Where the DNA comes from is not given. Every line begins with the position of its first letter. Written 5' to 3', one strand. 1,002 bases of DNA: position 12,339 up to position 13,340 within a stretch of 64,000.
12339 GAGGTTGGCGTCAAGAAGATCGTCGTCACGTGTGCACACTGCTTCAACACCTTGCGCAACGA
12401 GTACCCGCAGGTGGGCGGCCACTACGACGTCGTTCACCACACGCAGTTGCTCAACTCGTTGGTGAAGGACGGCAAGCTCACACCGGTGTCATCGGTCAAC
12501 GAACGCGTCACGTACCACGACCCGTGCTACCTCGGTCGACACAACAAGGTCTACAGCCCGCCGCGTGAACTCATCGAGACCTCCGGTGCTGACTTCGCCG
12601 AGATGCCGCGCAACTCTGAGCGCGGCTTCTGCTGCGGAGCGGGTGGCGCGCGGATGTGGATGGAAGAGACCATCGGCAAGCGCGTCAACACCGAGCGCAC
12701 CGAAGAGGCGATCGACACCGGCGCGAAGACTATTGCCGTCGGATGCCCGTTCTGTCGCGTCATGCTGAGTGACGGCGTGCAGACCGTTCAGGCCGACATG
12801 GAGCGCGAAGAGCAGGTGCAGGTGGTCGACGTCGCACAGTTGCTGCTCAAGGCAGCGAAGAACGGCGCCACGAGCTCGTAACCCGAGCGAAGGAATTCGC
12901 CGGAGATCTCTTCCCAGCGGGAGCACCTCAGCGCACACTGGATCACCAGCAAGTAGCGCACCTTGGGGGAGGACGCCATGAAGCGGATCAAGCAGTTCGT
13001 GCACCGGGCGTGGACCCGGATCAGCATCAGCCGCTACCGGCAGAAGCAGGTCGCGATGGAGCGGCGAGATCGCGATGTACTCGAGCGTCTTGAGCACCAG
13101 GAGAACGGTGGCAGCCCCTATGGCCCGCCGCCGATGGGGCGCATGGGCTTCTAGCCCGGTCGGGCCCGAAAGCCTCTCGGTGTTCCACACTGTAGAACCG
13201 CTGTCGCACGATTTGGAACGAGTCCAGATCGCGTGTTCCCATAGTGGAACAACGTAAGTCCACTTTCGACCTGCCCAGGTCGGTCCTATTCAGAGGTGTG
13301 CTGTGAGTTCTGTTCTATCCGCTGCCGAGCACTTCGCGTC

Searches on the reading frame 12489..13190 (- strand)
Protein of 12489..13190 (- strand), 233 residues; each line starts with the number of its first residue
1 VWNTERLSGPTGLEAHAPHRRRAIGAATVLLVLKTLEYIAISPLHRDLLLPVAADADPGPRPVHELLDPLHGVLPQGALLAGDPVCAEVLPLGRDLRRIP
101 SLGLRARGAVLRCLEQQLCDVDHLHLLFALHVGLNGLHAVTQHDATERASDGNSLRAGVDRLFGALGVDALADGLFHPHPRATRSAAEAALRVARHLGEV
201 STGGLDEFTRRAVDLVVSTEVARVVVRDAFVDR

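Call 57: search_protein_families(library=pfam, proteins=[window:12489-13190:-], max_evalue=0.001)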
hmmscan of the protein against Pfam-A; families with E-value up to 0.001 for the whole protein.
window:12489-13190:- (233 aa): 0 families
